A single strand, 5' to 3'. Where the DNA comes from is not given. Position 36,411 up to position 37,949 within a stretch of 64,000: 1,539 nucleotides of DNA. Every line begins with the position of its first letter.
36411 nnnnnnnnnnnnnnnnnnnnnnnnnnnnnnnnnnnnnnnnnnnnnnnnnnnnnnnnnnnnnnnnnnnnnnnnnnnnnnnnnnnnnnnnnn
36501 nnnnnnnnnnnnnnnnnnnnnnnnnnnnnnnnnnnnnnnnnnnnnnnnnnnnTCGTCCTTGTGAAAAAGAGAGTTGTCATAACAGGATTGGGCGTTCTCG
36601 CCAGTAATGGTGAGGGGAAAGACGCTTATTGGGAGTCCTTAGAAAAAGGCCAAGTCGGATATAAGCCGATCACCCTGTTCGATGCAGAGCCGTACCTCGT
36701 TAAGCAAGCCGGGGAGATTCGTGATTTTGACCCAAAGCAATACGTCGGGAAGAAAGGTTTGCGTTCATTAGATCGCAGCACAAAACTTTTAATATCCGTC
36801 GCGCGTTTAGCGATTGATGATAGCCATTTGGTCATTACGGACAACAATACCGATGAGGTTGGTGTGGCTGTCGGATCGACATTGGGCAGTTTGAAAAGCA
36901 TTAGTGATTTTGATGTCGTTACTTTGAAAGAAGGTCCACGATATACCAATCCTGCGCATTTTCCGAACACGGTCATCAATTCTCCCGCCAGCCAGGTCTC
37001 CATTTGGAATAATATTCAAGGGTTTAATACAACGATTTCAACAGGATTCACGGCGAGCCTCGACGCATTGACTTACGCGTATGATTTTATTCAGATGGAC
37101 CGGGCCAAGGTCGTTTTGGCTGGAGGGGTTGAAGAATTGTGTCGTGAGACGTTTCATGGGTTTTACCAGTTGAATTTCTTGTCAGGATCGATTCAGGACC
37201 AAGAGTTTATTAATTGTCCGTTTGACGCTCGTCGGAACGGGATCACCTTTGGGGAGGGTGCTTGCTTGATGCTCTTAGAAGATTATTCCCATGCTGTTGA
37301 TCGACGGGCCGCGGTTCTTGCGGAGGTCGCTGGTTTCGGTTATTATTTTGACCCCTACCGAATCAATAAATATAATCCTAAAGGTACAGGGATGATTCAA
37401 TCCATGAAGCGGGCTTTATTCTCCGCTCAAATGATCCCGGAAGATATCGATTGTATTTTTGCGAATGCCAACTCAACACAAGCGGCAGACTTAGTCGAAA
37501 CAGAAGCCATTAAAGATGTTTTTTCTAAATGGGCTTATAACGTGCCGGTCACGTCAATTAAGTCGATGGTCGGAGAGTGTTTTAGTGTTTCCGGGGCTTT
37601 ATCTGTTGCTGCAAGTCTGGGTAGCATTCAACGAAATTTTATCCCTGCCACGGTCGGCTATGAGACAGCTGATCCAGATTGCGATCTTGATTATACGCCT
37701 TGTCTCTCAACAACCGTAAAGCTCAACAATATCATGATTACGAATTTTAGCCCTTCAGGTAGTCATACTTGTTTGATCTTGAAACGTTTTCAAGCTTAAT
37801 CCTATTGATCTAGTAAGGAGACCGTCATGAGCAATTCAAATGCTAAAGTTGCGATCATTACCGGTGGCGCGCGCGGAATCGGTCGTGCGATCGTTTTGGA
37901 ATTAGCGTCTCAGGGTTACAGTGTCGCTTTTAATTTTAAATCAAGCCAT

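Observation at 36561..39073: Catalytically dead FabF-like ketosynthase in an operon with FabG and FabZ homologues, directly after the riboflavin genes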

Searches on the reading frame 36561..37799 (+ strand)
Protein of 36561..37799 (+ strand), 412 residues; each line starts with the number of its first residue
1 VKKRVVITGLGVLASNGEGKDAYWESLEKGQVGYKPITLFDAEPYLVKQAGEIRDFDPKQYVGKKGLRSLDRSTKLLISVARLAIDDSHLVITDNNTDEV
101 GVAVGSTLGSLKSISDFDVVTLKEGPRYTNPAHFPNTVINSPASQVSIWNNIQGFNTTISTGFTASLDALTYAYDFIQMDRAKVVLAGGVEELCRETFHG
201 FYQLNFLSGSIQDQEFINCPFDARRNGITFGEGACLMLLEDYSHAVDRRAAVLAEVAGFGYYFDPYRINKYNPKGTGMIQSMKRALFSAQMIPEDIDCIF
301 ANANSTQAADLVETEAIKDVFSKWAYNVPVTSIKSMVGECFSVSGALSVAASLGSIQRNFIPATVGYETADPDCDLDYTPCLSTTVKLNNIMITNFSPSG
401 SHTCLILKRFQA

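Call 3: search_protein_families(library=pfam, proteins=[window:36561-37799:+], max_evalue=0.01)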
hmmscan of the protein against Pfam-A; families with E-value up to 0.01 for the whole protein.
window:36561-37799:+ (412 aa): 2 families
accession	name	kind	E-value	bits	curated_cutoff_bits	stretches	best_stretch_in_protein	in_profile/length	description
PF00109.32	ketoacyl-synt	-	7.9e-33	114.6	20.8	1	3-244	2-251/252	Beta-ketoacyl synthase, N-terminal domain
PF02801.28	Ketoacyl-synt_C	-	1.2e-22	80.6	20.8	1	253-367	1-118/119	Beta-ketoacyl synthase, C-terminal domain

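Call 4: search_protein_families(library=ncbifam, proteins=[window:36561-37799:+], max_evalue=0.01)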
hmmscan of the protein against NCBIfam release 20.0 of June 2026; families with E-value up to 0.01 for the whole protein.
window:36561-37799:+ (412 aa): 21 families
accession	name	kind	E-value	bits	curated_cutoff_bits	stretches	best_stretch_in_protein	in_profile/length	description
TIGR03150.1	fabF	equivalog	2.3e-99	332.9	493.75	1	3-408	1-407/407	beta-ketoacyl-ACP synthase II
NF005589.0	PRK07314.1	subfamily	2.8e-94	316.2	387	1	2-410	3-412/413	beta-ketoacyl-ACP synthase II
NF006274.0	PRK08439.1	equivalog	5.8e-82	275.6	621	1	3-409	2-405/406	beta-ketoacyl-ACP synthase II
NF004970.0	PRK06333.1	subfamily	3.1e-70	237.1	525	1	2-411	3-423/424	beta-ketoacyl-ACP synthase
NF006434.0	PRK08722.1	equivalog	6.9e-69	232.7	759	1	2-410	3-414/414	beta-ketoacyl-ACP synthase II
NF006587.0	PRK09116.1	equivalog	1.6e-63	214.9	470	1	3-410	2-407/408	beta-ketoacyl-ACP synthase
NF005076.0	PRK06501.1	equivalog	8.3e-49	166.6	629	1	5-409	13-422/425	beta-ketoacyl-ACP synthase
NF005935.0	PRK07967.1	equivalog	1.4e-48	165.8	630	1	3-411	2-405/406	beta-ketoacyl-ACP synthase I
NF006618.0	PRK09185.1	subfamily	3.5e-46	158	407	1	3-409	3-392/394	beta-ketoacyl-ACP synthase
NF004618.0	PRK05952.1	equivalog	1.2e-41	143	455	1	4-409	3-382/384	beta-ketoacyl-ACP synthase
NF005916.1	PRK07910.1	equivalog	1.7e-38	132.6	560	1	4-379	13-387/418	KasA/KasB family beta-ketoacyl-ACP synthase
NF005490.0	PRK07103.1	equivalog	2.8e-34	118.9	445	1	2-409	3-412/414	polyketide beta-ketoacyl:acyl carrier protein synthase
NF058662.1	cispenta_AmcF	equivalog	8.8e-34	117.1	325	1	5-408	2-368/369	cispentacin biosynthesis acyltransferase subunit AmcF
NF045894.1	PKS_plus_SDR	equivalog_domain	1.8e-16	59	1740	1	54-377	70-386/1515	type I polyketide synthase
NF040607.1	mycolic_Pks13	equivalog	9.2e-16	56.5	2100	1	53-378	167-486/1680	polyketide synthase Pks13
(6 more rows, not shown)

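Call 5: search_solved_structures(query=window:36561-37799:+, show_alignments=3, max_evalue=1e-10)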
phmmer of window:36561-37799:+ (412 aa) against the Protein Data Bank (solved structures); distinct sequences matched with E-value up to 1e-10: 95 (the best 60 are shown).
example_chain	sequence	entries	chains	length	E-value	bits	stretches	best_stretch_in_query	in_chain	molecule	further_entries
9s5h_C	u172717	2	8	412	8.9e-112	376.8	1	2-411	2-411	3-oxoacyl-(Acyl-carrier-protein) synthase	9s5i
4ls5_A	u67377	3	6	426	4.2e-75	256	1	2-411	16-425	3-oxoacyl-[acyl-carrier-protein] synthase 2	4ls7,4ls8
4ls6_A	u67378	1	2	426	8e-75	255.1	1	2-411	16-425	3-oxoacyl-[acyl-carrier-protein] synthase 2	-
9s5h_B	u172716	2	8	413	3e-74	253.2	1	1-411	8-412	3-oxoacyl-(Acyl-carrier-protein) synthase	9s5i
1e5m_A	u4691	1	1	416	2.9e-71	243.4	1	2-411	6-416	BETA KETOACYL ACYL CARRIER PROTEIN SYNTHASE II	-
3o04_A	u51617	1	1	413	2.1e-70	240.6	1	2-411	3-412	beta-keto-acyl carrier protein synthase II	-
5sxo_A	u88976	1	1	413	4e-70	239.7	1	2-411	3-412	3-oxoacyl-[acyl-carrier-protein] synthase 2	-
1j3n_A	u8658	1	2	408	2.8e-66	227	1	3-409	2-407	3-oxoacyl-(acyl-carrier protein) synthase II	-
4r8e_A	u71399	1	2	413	3.5e-66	226.7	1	2-408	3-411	3-oxoacyl-[acyl-carrier-protein] synthase 2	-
2gqd_A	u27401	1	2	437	8.1e-63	215.6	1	2-412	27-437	3-oxoacyl-[acyl-carrier-protein] synthase 2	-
8z5c_A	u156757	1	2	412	3.2e-62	213.6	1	3-409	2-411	3-oxoacyl-[acyl-carrier-protein] synthase 2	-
6okg_A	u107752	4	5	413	1.1e-61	211.8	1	2-409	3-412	3-oxoacyl-[acyl-carrier-protein] synthase 2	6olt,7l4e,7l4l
9lpl_A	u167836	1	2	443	1.1e-61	211.8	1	2-410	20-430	3-oxoacyl-[acyl-carrier-protein] synthase 2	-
1b3n_A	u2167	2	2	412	1.2e-61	211.7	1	2-409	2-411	PROTEIN (KETOACYL ACYL CARRIER PROTEIN SYNTHASE 2) | BETA-KETOACYL ACP SYNTHASE II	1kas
2gfw_A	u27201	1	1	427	1.3e-61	211.6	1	2-409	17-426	3-oxoacyl-[acyl-carrier-protein] synthase 2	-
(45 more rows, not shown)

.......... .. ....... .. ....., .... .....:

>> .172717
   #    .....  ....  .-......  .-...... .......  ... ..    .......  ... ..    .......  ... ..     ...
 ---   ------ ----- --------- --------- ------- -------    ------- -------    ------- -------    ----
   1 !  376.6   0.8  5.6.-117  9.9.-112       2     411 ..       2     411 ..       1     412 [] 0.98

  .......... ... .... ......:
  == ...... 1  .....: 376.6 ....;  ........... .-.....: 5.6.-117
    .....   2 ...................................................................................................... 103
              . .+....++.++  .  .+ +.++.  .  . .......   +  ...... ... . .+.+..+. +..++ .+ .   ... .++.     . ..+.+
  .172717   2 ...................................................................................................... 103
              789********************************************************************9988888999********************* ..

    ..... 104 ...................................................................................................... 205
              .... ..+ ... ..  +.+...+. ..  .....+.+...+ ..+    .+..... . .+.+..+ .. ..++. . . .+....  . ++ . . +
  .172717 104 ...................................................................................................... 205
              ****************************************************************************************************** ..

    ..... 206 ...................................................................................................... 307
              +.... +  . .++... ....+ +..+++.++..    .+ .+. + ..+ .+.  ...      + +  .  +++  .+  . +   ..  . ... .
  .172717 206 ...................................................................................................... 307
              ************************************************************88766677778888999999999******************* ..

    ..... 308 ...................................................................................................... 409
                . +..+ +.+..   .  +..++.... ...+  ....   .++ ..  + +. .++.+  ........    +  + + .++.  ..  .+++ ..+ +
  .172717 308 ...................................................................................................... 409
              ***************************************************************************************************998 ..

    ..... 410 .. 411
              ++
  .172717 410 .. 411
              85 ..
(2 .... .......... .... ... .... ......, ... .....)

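Call 8: find_homologous_proteins(query=window:36561-37799:+, max_evalue=1e-20)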
Query window:36561-37799:+ (412 aa): 3247 proteins with E <= 1e-20 among 8000 candidates; the best 120 are listed.
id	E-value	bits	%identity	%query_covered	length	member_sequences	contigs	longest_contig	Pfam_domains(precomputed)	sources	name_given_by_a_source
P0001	1.1e-191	655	68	100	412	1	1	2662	PF00109.33,PF02801.29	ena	-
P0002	6.2e-190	649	68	100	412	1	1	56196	PF00109.33,PF02801.29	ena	-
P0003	2.7e-188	644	68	100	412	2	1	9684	PF00109.33,PF02801.29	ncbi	-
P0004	1.3e-187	641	67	100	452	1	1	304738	PF00109.33,PF02801.29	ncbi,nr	ncbi:MAG: beta-ketoacyl-[acyl-carrier-protein] synthase family protein [Candidatus Omnitrophica bact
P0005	4.3e-187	640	66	100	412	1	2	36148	PF00109.33,PF02801.29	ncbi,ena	-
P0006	4.5e-187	640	66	100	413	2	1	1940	PF00109.33,PF02801.29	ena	-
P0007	7.5e-187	639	67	100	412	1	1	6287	PF00109.33,PF02801.29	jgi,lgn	-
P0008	1.3e-186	638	66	100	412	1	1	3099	PF00109.33,PF02801.29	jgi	-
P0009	3.1e-186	637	66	100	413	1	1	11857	PF00109.33,PF02801.29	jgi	-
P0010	1.3e-185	635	66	100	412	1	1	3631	PF00109.33,PF02801.29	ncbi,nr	ncbi:MAG: beta-ketoacyl-[acyl-carrier-protein] synthase family protein [Candidatus Omnitrophica bact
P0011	3.0e-185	634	67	99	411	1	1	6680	PF00109.33,PF02801.29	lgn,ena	-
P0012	5.5e-185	633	66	100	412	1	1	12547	PF00109.33,PF02801.29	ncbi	ncbi:MAG: beta-ketoacyl-[acyl-carrier-protein] synthase family protein [Candidatus Omnitrophota bact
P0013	8.3e-185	632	67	99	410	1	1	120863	PF00109.33,PF02801.29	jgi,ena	-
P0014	1.0e-184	632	66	100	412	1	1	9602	PF00109.33,PF02801.29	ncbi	-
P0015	1.1e-184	632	67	100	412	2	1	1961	PF00109.33,PF02801.29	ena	-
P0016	1.9e-184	631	65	100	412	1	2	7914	PF00109.33,PF02801.29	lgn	-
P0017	5.3e-184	629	66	100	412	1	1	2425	PF00109.33,PF02801.29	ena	-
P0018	5.8e-184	629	66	100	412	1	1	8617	PF00109.33,PF02801.29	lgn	-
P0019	5.9e-184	629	65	100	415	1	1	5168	PF00109.33,PF02801.29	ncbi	-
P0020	6.2e-184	629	66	100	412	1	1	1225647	PF00109.33,PF02801.29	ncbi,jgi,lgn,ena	ncbi:MAG: beta-ketoacyl-[acyl-carrier-protein] synthase family protein [Candidatus Omnitrophota bact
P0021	1.0e-183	629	66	100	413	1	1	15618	PF00109.33,PF02801.29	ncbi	-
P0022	1.3e-183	628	65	100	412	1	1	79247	PF00109.33,PF02801.29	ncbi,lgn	-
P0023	2.2e-183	627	66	100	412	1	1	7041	PF00109.33,PF02801.29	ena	-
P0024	2.4e-183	627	66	100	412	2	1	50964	PF00109.33,PF02801.29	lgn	-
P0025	2.4e-183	627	65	99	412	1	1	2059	PF00109.33,PF02801.29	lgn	-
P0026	4.0e-183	627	64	100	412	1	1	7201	PF00109.33,PF02801.29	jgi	jgi:3-oxoacyl-[acyl-carrier-protein] synthase II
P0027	9.4e-183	625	65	99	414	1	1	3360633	PF00109.33,PF02801.29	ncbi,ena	-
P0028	1.0e-182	625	67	99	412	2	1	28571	PF00109.33,PF02801.29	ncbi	-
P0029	1.6e-182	625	66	100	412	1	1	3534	PF00109.33,PF02801.29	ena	-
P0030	1.6e-182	625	66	100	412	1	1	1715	PF00109.33,PF02801.29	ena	-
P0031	1.7e-182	625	66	100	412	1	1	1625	PF00109.33,PF02801.29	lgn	-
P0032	1.9e-182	624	67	99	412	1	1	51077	PF00109.33,PF02801.29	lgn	-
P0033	2.0e-182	624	65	100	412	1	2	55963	PF00109.33,PF02801.29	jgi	-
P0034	4.2e-182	623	65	100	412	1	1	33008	PF00109.33,PF02801.29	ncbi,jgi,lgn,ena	ncbi:MAG: beta-ketoacyl-[acyl-carrier-protein] synthase family protein [Candidatus Omnitrophota bact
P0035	4.5e-182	623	66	99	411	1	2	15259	PF00109.33,PF02801.29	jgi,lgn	jgi:3-oxoacyl-[acyl-carrier-protein] synthase II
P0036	6.6e-182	623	64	99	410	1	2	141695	PF00109.33,PF02801.29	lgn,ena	-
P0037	1.1e-181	622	66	99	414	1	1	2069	PF00109.33,PF02801.29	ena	-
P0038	1.4e-181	622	65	99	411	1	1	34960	PF00109.33,PF02801.29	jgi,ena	-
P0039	1.4e-181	622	65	100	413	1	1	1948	PF00109.33,PF02801.29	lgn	-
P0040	2.6e-181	621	66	100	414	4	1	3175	PF00109.33,PF02801.29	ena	-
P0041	3.6e-181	620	64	100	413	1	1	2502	PF00109.33,PF02801.29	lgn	-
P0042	5.0e-181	620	65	100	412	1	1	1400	PF00109.33,PF02801.29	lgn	-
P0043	5.2e-181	620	65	99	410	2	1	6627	PF00109.33,PF02801.29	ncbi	-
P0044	7.1e-181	619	65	100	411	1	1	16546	PF00109.33,PF02801.29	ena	-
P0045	9.2e-181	619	64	100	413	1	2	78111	PF00109.33,PF02801.29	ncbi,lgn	-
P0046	1.1e-180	619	65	100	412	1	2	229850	PF00109.33,PF02801.29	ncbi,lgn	-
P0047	1.2e-180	618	65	100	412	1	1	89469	PF00109.33,PF02801.29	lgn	-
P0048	1.3e-180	618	65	100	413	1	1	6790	PF00109.33,PF02801.29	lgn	-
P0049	1.8e-180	618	66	99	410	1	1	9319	PF00109.33,PF02801.29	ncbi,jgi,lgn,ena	-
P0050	2.9e-180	617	66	99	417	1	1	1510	PF00109.33,PF02801.29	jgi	-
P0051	3.0e-180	617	65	100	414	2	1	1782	PF00109.33,PF02801.29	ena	-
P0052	4.2e-180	617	65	100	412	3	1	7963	PF00109.33,PF02801.29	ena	-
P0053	4.6e-180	617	65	100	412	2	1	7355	PF00109.33,PF02801.29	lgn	-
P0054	5.8e-180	616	65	100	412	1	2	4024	PF00109.33,PF02801.29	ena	-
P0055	7.5e-180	616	64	100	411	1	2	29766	PF00109.33,PF02801.29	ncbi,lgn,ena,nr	ncbi:MAG: beta-ketoacyl-[acyl-carrier-protein] synthase family protein [Candidatus Omnitrophica bact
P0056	8.9e-180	616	65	99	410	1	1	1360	PF00109.33,PF02801.29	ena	-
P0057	1.6e-179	615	65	99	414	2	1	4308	PF00109.33,PF02801.29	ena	-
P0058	3.5e-179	614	63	100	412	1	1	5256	PF00109.33,PF02801.29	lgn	-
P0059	7.3e-179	613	63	100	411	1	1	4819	PF00109.33,PF02801.29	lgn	-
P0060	9.3e-179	612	63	100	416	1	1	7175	PF00109.33,PF02801.29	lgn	-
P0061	1.3e-178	612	65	99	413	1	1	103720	PF00109.33,PF02801.29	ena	-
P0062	2.1e-178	611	64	99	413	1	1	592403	PF00109.33,PF02801.29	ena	-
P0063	5.5e-178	610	65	99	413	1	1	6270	PF00109.33,PF02801.29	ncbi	-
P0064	7.4e-178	609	64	99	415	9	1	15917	PF00109.33,PF02801.29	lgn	-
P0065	1.0e-177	609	64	100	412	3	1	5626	PF00109.33,PF02801.29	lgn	-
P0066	1.2e-177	609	64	99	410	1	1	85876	PF00109.33,PF02801.29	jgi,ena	-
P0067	4.6e-177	607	65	99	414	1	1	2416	PF00109.33,PF02801.29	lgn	-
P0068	6.5e-177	606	64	100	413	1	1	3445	PF00109.33,PF02801.29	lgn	-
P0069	6.9e-177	606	65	100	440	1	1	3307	PF00109.33,PF02801.29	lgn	-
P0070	7.2e-177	606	64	100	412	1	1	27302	PF00109.33,PF02801.29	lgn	-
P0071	1.1e-176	605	62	100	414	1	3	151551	PF00109.33,PF02801.29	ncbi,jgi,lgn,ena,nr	ncbi:MAG TPA: beta-ketoacyl-[acyl-carrier-protein] synthase family protein [Candidatus Omnitrophota 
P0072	1.1e-176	605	64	100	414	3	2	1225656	PF00109.33,PF02801.29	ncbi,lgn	ncbi:MAG: beta-ketoacyl synthase [Candidatus Omnitrophota bacterium]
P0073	1.1e-176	605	63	100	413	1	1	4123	PF00109.33,PF02801.29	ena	-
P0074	1.4e-176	605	64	100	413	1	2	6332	PF00109.33,PF02801.29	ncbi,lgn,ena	-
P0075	3.1e-176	604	66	97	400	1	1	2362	PF00109.33,PF02801.29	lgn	-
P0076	3.2e-176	604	63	100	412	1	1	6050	PF00109.33,PF02801.29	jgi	-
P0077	3.4e-176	604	64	100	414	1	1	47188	PF00109.33,PF02801.29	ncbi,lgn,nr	ncbi:MAG: beta-ketoacyl-[acyl-carrier-protein] synthase family protein [Candidatus Omnitrophica bact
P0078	4.0e-176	604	63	100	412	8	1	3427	PF00109.33,PF02801.29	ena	-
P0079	5.1e-176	603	62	100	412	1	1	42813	PF00109.33,PF02801.29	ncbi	-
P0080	5.8e-176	603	62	100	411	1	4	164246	PF00109.33,PF02801.29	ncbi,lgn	-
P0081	5.9e-176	603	63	99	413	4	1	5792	PF00109.33,PF02801.29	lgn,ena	-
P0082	6.5e-176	603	63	100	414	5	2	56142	PF00109.33,PF02801.29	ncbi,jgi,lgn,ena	-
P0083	6.9e-176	603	61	99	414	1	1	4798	PF00109.33,PF02801.29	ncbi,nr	ncbi:MAG: beta-ketoacyl-[acyl-carrier-protein] synthase family protein [Candidatus Omnitrophota bact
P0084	2.7e-175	601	61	100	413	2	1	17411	PF00109.33,PF02801.29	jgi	-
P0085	3.7e-175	600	65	100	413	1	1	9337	PF00109.33,PF02801.29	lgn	-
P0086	4.4e-175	600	63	99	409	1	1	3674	PF00109.33,PF02801.29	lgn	-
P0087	4.8e-175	600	64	99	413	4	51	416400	PF00109.33,PF02801.29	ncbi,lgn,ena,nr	ncbi:MAG: beta-ketoacyl-[acyl-carrier-protein] synthase family protein [Candidatus Omnitrophica bact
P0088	4.9e-175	600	64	100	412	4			PF00109.33,PF02801.29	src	-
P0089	5.0e-175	600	64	100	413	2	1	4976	PF00109.33,PF02801.29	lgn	-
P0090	8.5e-175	599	60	100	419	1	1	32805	PF00109.33,PF02801.29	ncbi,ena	-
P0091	1.2e-174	599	62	100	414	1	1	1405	PF00109.33,PF02801.29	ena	-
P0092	1.6e-174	598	63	99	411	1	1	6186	PF00109.33,PF02801.29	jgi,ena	-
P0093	1.9e-174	598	62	98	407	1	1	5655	PF00109.33,PF02801.29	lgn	-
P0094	1.9e-174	598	62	100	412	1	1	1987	PF00109.33,PF02801.29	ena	-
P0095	2.0e-174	598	64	99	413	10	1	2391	PF00109.33,PF02801.29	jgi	jgi:3-oxoacyl-[acyl-carrier-protein] synthase II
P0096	2.0e-174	598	63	100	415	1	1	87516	PF00109.33,PF02801.29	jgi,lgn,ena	-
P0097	2.5e-174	598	64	100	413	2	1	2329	PF00109.33,PF02801.29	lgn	-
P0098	3.2e-174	597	64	99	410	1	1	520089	PF00109.33,PF02801.29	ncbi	-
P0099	3.5e-174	597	62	100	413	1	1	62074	PF00109.33,PF02801.29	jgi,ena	-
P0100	5.1e-174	597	65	100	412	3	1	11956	PF00109.33,PF02801.29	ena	-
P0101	6.2e-174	596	62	100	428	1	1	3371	PF00109.33,PF02801.29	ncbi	-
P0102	6.9e-174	596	62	100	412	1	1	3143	PF00109.33,PF02801.29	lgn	-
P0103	1.1e-173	595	61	99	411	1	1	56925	PF00109.33,PF02801.29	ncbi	-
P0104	1.2e-173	595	62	99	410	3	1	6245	PF00109.33,PF02801.29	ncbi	-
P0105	2.5e-173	594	63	100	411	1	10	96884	PF00109.33,PF02801.29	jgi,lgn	jgi:3-oxoacyl-[acyl-carrier-protein] synthase II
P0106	2.5e-173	594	61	100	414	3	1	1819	PF00109.33,PF02801.29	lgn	-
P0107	2.6e-173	594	62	100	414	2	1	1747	PF00109.33,PF02801.29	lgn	-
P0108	3.1e-173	594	64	100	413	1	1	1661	PF00109.33,PF02801.29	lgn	-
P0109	4.7e-173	593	64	100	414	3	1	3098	PF00109.33,PF02801.29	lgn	-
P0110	5.5e-173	593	63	100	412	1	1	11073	PF00109.33,PF02801.29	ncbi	-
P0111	1.0e-172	592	63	100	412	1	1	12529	PF00109.33,PF02801.29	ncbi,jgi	-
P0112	1.1e-172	592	60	100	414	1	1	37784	PF00109.33,PF02801.29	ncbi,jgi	jgi:3-oxoacyl-[acyl-carrier-protein] synthase II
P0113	1.2e-172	592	63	100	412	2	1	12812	PF00109.33,PF02801.29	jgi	jgi:3-oxoacyl-[acyl-carrier-protein] synthase II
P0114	1.5e-172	592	62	100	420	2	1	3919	PF00109.33,PF02801.29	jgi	-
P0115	2.8e-172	591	64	98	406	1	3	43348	PF00109.33,PF02801.29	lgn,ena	-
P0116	5.8e-172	590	62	100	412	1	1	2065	PF00109.33,PF02801.29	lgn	-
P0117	6.8e-172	590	61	100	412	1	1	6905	PF00109.33,PF02801.29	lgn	-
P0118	8.1e-172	589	64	99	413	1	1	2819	PF00109.33,PF02801.29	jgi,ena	-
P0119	1.0e-171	589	62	100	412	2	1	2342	PF00109.33,PF02801.29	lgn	-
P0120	1.1e-171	589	64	100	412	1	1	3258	PF00109.33,PF02801.29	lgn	-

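Call 14: find_encoding_contigs(protein=P0020, flank=10000, max_places=2)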
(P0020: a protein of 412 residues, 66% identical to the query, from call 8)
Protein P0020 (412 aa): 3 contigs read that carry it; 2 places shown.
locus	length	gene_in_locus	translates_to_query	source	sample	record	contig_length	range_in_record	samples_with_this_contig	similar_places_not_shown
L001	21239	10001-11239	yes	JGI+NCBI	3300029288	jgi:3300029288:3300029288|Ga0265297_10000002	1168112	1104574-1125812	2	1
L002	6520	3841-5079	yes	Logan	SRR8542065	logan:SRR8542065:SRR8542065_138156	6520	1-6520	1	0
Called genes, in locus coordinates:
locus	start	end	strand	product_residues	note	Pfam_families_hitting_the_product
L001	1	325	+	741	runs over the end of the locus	PF13491:FtsK_4TM, PF17854:FtsK_alpha, PF01580:FtsK_SpoIIIE, PF09397:FtsK_gamma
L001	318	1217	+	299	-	PF13413:HTH_25, PF13464:RodZ_C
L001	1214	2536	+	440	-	PF00919:UPF0004, PF04055:Radical_SAM, PF18693:TRAM_2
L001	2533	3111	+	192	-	PF01066:CDP-OH_P_transf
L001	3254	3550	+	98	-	PF04608:PgpA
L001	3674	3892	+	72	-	-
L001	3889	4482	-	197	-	PF02834:LigT_PEase, PF13563:2_5_RNA_ligase2, PF02834:LigT_PEase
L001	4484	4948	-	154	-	PF02464:CinA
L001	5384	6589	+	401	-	PF00926:DHBP_synthase, PF00925:GTP_cyclohydro2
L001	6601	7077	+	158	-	PF00885:DMRL_synthase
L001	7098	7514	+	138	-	PF01029:NusB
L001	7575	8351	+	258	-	PF02811:PHP (faint)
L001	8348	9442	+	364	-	PF00383:dCMP_cyt_deam_1, PF14437:MafB19-deam, PF01872:RibD_C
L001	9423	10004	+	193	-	PF00677:Lum_binding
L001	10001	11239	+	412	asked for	PF00109:ketoacyl-synt, PF02801:Ketoacyl-synt_C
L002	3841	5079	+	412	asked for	PF00109:ketoacyl-synt, PF02801:Ketoacyl-synt_C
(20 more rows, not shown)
